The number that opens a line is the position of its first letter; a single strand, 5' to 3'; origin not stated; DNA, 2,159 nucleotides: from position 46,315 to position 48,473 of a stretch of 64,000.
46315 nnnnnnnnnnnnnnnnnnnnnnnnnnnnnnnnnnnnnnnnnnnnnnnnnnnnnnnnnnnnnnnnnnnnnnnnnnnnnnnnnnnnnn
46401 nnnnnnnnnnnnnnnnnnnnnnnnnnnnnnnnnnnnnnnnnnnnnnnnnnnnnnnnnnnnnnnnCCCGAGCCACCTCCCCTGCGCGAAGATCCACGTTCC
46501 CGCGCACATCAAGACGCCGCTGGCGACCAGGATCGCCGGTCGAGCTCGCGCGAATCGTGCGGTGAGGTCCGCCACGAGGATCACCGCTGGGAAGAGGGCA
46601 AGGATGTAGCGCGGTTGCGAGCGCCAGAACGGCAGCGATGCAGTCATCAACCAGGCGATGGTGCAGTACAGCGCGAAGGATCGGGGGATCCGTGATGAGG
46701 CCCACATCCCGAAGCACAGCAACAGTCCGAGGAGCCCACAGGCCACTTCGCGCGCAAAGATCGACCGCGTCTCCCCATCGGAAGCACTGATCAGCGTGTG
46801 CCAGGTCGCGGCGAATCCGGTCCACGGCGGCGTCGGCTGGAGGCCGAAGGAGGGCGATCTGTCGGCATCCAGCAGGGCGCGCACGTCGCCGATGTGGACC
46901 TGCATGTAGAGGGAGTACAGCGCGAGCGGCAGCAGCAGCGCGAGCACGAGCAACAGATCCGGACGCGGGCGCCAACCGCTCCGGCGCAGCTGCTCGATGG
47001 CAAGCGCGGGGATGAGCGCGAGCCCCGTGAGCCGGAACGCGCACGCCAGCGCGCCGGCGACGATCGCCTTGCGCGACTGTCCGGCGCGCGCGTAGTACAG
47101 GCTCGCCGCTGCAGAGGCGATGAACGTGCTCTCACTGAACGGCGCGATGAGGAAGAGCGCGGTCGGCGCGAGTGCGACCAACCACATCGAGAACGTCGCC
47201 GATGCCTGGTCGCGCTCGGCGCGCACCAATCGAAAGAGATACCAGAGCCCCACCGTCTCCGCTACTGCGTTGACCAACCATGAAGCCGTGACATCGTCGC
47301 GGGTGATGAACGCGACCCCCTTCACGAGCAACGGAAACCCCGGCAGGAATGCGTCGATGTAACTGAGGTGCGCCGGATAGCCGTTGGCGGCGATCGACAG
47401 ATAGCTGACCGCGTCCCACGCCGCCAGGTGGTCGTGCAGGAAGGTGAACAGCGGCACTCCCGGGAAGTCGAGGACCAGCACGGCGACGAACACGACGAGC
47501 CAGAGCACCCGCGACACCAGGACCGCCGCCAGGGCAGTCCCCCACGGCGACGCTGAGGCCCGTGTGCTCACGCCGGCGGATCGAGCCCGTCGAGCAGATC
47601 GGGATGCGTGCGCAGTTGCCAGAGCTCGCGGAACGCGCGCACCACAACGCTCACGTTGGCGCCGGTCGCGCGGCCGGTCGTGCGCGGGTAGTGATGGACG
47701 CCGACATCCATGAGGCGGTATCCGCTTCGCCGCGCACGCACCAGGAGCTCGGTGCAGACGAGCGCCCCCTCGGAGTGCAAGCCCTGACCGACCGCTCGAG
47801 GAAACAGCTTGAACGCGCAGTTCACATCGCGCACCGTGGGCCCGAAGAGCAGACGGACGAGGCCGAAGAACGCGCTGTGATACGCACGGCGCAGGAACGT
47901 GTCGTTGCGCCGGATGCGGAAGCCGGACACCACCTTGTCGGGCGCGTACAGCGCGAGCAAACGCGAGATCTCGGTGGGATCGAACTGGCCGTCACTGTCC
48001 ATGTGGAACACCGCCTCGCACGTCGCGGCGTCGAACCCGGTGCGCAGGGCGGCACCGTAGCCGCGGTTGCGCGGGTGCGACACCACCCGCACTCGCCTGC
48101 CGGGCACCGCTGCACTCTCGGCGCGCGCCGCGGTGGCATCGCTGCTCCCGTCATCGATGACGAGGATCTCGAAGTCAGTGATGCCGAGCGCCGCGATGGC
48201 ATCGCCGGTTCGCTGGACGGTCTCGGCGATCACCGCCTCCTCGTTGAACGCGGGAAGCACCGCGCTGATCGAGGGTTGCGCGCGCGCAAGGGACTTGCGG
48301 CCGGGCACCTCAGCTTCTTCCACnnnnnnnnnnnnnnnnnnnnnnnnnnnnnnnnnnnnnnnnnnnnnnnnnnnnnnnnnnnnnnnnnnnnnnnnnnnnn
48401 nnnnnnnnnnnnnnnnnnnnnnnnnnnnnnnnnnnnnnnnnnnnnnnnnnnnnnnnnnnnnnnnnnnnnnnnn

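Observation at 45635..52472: Translationally coupled five-gene operon: PMT(GT39) -> GT-C -> GT2 Ppm synthase -> DUF2029/GT87-like -> amidohydrolase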

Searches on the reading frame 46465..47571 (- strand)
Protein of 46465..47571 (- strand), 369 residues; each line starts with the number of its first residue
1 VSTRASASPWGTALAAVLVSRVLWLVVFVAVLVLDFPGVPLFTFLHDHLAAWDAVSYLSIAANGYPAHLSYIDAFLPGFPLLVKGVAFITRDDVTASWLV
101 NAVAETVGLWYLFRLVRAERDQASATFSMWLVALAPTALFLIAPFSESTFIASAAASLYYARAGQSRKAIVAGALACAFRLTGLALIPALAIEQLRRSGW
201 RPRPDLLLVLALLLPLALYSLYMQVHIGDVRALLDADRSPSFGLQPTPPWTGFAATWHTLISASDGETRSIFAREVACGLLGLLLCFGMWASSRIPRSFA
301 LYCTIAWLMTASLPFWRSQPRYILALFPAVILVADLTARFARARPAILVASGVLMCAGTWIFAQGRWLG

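Call 5: search_protein_families(library=pfam, proteins=[window:46465-47571:-], max_evalue=0.01)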
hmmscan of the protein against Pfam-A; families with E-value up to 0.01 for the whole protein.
window:46465-47571:- (369 aa): 2 families
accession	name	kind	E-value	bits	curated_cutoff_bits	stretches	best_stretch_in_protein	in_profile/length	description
PF04188.19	Mannosyl_trans2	-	0.00077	19.4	22.4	1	47-195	57-214/443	Mannosyltransferase (PIG-V)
PF13231.12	PMT_2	-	0.0061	17.2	26.1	1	77-210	4-149/160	Dolichyl-phosphate-mannose-protein mannosyltransferase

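Call 6: search_protein_families(library=ncbifam, proteins=[window:46465-47571:-], max_evalue=0.01)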
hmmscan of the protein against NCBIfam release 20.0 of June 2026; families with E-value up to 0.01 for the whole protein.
window:46465-47571:- (369 aa): 0 families

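Call 8: search_solved_structures(query=window:46465-47571:-, max_evalue=10)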
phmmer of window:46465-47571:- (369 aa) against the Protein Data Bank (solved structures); distinct sequences matched with E-value up to 10: 1.
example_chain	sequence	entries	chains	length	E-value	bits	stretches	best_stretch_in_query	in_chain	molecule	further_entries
4ne9_C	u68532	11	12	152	0.48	12.9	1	197-259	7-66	Proprotein convertase subtilisin/kexin type 9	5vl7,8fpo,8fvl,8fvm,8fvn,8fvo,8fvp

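Call 13: find_homologous_proteins(query=window:46465-47571:-, max_evalue=0.001)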
Query window:46465-47571:- (369 aa): 155 proteins with E <= 0.001 among 8000 candidates; the best 120 are listed.
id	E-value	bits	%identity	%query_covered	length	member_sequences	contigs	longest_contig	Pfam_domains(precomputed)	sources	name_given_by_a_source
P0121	9.4e-235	797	100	100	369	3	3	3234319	-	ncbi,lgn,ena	-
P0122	6.8e-215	731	90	100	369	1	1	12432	-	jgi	jgi:hypothetical protein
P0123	4.8e-213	725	89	100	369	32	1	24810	-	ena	-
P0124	2.3e-200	684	85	100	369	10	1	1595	-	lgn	-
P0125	7.0e-200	682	85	100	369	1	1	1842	PF04188.19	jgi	jgi:hypothetical protein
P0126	4.9e-189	646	80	100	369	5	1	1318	-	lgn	-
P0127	5.7e-189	646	81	99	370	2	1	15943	PF04188.19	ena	-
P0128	1.9e-188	644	80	100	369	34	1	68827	PF04188.19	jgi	-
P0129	2.0e-188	644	80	100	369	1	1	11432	PF04188.19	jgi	jgi:hypothetical protein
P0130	5.6e-188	643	80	100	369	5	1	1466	PF04188.19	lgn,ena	-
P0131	8.0e-188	642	80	99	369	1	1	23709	-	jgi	jgi:hypothetical protein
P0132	1.4e-187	642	79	99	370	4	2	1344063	PF04188.19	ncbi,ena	-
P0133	6.1e-187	639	80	100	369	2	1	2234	-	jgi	jgi:Mannosyltransferase (PIG-V)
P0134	3.1e-186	637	80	99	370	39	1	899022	PF04188.19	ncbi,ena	-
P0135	8.3e-186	636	80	100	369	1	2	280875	PF04188.19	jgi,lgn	jgi:hypothetical protein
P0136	1.9e-185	634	81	99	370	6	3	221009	PF04188.19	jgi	jgi:hypothetical protein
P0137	2.0e-185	634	79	100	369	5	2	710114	PF04188.19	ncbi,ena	-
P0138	2.8e-185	634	80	100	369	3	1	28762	PF04188.19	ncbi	ncbi:MAG TPA: mannosyltransferase family protein [Candidatus Dormibacteraeota bacterium]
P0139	1.1e-184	632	80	100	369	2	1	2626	PF04188.19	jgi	-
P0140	1.7e-184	631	78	100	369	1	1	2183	PF04188.19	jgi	jgi:hypothetical protein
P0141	3.1e-184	630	79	99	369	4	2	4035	PF04188.19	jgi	jgi:hypothetical protein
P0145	1.1e-183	629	79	99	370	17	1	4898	PF04188.19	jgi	jgi:hypothetical protein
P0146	3.6e-183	627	78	99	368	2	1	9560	PF04188.19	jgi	jgi:Gpi18-like mannosyltransferase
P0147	4.2e-183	627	78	100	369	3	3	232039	PF04188.19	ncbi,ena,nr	ncbi:MAG TPA: hypothetical protein VND54_04625 [Candidatus Saccharimonadales bacterium]|nr:hypotheti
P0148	5.6e-183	626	79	99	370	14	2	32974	PF04188.19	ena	-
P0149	6.8e-183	626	78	100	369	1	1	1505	PF04188.19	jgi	jgi:Gpi18-like mannosyltransferase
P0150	8.3e-183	626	80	99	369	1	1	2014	PF04188.19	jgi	jgi:hypothetical protein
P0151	9.5e-183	626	78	100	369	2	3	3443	PF04188.19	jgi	jgi:hypothetical protein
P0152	1.9e-182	625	79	99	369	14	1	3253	PF04188.19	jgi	jgi:hypothetical protein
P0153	2.0e-182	625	79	100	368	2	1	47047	PF04188.19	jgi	jgi:Mannosyltransferase (PIG-V)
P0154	2.2e-182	624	78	99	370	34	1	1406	PF04188.19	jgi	jgi:hypothetical protein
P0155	3.9e-182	624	78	100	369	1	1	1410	PF04188.19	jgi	jgi:Gpi18-like mannosyltransferase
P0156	5.4e-182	623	78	99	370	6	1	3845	PF04188.19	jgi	jgi:Mannosyltransferase (PIG-V)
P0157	1.2e-181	622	78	99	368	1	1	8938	PF04188.19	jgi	jgi:Mannosyltransferase (PIG-V)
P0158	1.8e-181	621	78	99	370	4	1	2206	PF04188.19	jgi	jgi:Mannosyltransferase (PIG-V)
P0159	2.5e-181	621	78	98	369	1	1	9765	PF04188.19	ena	-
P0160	2.6e-181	621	77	99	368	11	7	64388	PF04188.19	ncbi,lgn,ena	-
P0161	5.2e-181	620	78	100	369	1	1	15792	PF04188.19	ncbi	-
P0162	5.7e-181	620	78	99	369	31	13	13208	PF04188.19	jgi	jgi:Gpi18-like mannosyltransferase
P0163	6.7e-181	620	78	98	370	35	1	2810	PF04188.19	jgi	jgi:hypothetical protein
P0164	8.6e-181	619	78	100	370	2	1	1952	PF04188.19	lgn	-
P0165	1.6e-180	618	79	99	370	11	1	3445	PF04188.19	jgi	jgi:Mannosyltransferase (PIG-V)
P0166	5.6e-180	616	77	100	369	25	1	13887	PF04188.19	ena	-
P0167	5.9e-180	616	78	100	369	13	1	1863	PF04188.19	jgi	jgi:hypothetical protein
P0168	7.1e-180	616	78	99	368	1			PF04188.19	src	-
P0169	7.9e-180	616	78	100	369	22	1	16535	PF04188.19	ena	-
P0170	1.3e-179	615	76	100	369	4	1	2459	PF04188.19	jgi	jgi:Mannosyltransferase (PIG-V)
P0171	1.4e-179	615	77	99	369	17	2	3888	PF04188.19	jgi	jgi:hypothetical protein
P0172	1.9e-178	611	76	100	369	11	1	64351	PF04188.19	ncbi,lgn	-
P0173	2.2e-178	611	75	100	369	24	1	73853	PF04188.19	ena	-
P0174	4.0e-178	610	78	98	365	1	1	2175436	PF04188.19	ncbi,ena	-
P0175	4.1e-178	610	78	99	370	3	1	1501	PF04188.19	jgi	jgi:Gpi18-like mannosyltransferase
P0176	4.6e-178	610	77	99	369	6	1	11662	PF04188.19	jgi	jgi:hypothetical protein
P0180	1.1e-138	481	65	95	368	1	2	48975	PF04188.19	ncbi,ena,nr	ncbi:MAG: hypothetical protein JOZ46_10935 [Candidatus Dormibacteraeota bacterium]|nr:hypothetical p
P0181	8.0e-138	478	63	95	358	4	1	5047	PF04188.19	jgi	jgi:Mannosyltransferase (PIG-V)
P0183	1.2e-135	471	61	96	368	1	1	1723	PF04188.19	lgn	-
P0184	2.9e-135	469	61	97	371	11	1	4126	PF04188.19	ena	-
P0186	1.1e-134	467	60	96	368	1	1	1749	PF04188.19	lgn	-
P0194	1.8e-129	450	63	96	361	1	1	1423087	PF04188.19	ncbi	-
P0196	7.1e-129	448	79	43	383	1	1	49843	PF04188.19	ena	-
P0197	8.9e-129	448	77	71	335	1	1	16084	PF04188.19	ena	-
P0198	1.0e-128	448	61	99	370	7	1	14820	PF04188.19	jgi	jgi:hypothetical protein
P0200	8.1e-128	445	61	100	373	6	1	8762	PF04188.19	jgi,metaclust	metaclust:\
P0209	5.1e-124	432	59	97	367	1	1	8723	PF04188.19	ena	-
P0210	6.9e-124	432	56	100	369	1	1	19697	PF04188.19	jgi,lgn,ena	-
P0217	5.6e-123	429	57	99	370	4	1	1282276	PF04188.19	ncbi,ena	-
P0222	5.0e-122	426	83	47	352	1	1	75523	PF04188.19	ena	-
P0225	1.7e-121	424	57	96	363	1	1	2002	PF04188.19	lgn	-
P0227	4.7e-121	423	56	100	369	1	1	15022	PF04188.19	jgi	jgi:hypothetical protein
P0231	1.7e-120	421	59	98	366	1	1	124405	PF04188.19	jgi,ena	-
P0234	1.1e-119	418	57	100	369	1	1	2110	PF04188.19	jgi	jgi:Gpi18-like mannosyltransferase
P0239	3.3e-119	417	56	100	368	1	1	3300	PF04188.19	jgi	jgi:hypothetical protein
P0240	4.4e-119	416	57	99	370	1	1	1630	PF04188.19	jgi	jgi:hypothetical protein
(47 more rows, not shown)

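Call 15: find_encoding_contigs(protein=P0217, flank=10000, max_places=2)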
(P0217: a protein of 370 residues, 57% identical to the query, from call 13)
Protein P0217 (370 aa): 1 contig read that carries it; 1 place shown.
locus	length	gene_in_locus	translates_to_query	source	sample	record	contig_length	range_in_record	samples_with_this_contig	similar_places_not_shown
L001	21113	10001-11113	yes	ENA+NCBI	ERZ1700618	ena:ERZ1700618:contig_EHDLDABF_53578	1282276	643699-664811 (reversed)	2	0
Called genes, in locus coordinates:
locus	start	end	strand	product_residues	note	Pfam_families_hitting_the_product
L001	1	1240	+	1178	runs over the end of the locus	PF03176:MMPL, PF02355:SecD_SecF_C, PF03176:MMPL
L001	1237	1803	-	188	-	PF04893:Yip1 (weak)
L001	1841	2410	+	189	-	-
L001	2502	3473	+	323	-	PF02445:NadA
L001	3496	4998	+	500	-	PF00370:FGGY_N, PF02782:FGGY_C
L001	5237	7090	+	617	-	PF02366:PMT, PF13231:PMT_2 (weak), PF16192:PMT_4TMC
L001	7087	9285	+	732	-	-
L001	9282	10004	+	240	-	PF13641:Glyco_tranf_2_3, PF00535:Glycos_transf_2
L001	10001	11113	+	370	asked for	PF04188:Mannosyl_trans2 (weak)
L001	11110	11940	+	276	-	PF04909:Amidohydro_2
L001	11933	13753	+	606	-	PF02446:Glyco_hydro_77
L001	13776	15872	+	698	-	PF02922:CBM_48, PF00128:Alpha-amylase (faint)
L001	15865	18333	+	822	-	PF00128:Alpha-amylase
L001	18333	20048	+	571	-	PF00128:Alpha-amylase, PF11941:DUF3459 (faint)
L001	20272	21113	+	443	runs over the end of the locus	PF13439:Glyco_transf_4 (weak), PF20706:GT4-conflict (faint), PF13692:Glyco_trans_1_4 (weak), PF00534:Glycos_transf_1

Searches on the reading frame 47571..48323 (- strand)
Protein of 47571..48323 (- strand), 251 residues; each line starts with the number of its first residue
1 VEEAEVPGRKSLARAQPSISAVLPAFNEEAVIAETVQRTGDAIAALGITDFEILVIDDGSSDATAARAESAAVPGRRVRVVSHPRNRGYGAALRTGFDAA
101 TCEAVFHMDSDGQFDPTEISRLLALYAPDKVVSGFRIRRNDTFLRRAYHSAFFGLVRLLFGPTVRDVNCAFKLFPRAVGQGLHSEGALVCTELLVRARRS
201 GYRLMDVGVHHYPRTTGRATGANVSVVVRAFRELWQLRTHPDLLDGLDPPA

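Call 5: search_protein_families(library=pfam, proteins=[window:47571-48323:-], max_evalue=0.01)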
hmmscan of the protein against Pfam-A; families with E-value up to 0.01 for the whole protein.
window:47571-48323:- (251 aa): 3 families
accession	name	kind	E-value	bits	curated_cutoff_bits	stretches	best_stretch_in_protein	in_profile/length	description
PF00535.33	Glycos_transf_2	-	4.3e-28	98.8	23.3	1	20-157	1-132/168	Glycosyl transferase family 2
PF13641.12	Glyco_tranf_2_3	-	4.3e-07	30.6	27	1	17-126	1-111/230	Glycosyltransferase like family 2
PF10111.15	Glyco_tranf_2_2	-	0.003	17.5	27.3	1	48-124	27-104/276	Glycosyltransferase like family 2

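Call 6: search_protein_families(library=ncbifam, proteins=[window:47571-48323:-], max_evalue=0.01)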
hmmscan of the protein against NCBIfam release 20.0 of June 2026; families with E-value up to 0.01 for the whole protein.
window:47571-48323:- (251 aa): 21 families
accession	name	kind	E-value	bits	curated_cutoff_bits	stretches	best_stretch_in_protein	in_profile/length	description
NF047588.1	GlcsyltransPgfSStrep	equivalog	3e-22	79.2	500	1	19-178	3-163/308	glycosyltransferase PgfS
NF007986.1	PRK10714.1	equivalog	2.6e-20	72.7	529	1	18-219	7-208/316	undecaprenyl-phosphate 4-deoxy-4-formamido-L-arabinose transferase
TIGR03937.1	PgaC_IcaA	equivalog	3e-17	62.7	422.3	1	13-145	41-173/407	poly-beta-1,6-N-acetyl-D-glucosamine synthase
NF010496.0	PRK13915.1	equivalog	4.8e-14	52.2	262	1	13-124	27-140/307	glucosyl-3-phosphoglycerate synthase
TIGR03965.1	mycofact_glyco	equivalog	1.8e-12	46.9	280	1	13-131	70-184/467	mycofactocin biosynthesis glycosyltransferase MftF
NF041391.1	DPhHxTase_Halo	equivalog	3.4e-12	45.8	375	1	25-214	3-186/213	dolichyl-phosphate hexose transferase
NF058614.1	PPMAGASynPpgS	equivalog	5.1e-12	45.7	370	1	22-136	5-113/226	polyprenyl-phospho-N-acetylgalactosaminyl synthase PpgS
TIGR04182.1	glyco_TIGR04182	equivalog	1.4e-11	44.4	325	1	20-220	3-199/293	S-layer glycoprotein N-glycosyltransferase AglJ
NF047683.1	TeichurnBiosyTuaG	equivalog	5.5e-11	42.6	400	1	13-125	2-110/252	teichuronic acid biosynthesis protein TuaG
NF007482.0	PRK10073.1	equivalog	3.7e-10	39.3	423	1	15-128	4-112/334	glycosyltransferase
TIGR04283.1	glyco_like_mftF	equivalog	5.3e-10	39.3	182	1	19-142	1-114/221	TIGR04283 family arsenosugar biosynthesis glycosyltransferase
NF041875.1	EPS_EpsD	equivalog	9e-10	38.5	370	1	21-128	3-106/325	exopolysaccharide biosynthesis glycosyltransferase EpsD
TIGR03469.1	HpnB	hypoth_equivalog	4.7e-08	32.5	379.25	1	10-125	37-159/386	hopene-associated glycosyltransferase HpnB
NF041865.1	EpsU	equivalog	3e-07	29.8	700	1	15-112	37-133/394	exopolysaccharide biosynthesis GT2 family glycosyltransferase EpsU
TIGR04242.1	nodulat_NodC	equivalog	4.4e-06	25.9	550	1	13-125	44-155/395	chitooligosaccharide synthase NodC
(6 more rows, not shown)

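Call 21: search_solved_structures(query=window:47571-48323:-, max_evalue=0.00001)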
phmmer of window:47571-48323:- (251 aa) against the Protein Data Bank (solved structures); distinct sequences matched with E-value up to 0.00001: 16.
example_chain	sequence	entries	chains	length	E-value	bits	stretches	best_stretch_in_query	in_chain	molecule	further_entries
9hwj_A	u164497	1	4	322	3.9e-20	76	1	18-220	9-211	Undecaprenyl-phosphate 4-deoxy-4-formamido-L-arabinose transferase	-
8vxh_A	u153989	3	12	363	1e-17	68.1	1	17-219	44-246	Undecaprenyl-phosphate 4-deoxy-4-formamido-L-arabinose transferase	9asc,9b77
9bhc_C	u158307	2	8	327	1.2e-17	67.9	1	18-219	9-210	Undecaprenyl-phosphate 4-deoxy-4-formamido-L-arabinose transferase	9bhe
5eke_A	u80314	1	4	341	1.4e-10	44.7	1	15-163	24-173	Uncharacterized glycosyltransferase sll0501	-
5ekp_C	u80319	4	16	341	1.4e-10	44.7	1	15-163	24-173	Uncharacterized glycosyltransferase sll0501 | Glycosyltransferase sll0501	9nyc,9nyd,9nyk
9nye_A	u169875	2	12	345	1.5e-10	44.6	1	15-163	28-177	Glycosyltransferase sll0501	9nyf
5mlz_A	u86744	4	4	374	3.7e-09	40.1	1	15-200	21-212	Dolichol monophosphate mannose synthase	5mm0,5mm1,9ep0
2z87_A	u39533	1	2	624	8.8e-09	38.8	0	14-129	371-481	Chondroitin synthase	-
2z86_A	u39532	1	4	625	8.9e-09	38.8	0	14-129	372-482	Chondroitin synthase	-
3bcv_A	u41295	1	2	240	1.3e-08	38.2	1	17-118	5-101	Putative glycosyltransferase protein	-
6p61_A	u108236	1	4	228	3.6e-08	36.8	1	15-122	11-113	Glycosyltransferase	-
4y6n_A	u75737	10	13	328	3.1e-07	33.8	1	8-111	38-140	Glucosyl-3-phosphoglycerate synthase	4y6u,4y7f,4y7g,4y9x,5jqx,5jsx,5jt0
3e25_A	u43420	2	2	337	3.2e-07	33.7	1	8-111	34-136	Putative uncharacterized protein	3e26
4ddz_A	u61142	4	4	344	3.5e-07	33.6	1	8-111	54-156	GLUCOSYL-3-PHOSPHOGLYCERATE SYNTHASE (GpgS) | Glucosyl-3-phosphoglycerate synthase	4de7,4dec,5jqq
7pdo_A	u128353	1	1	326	1e-06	32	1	12-123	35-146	Glucosyl-3-phosphoglycerate synthase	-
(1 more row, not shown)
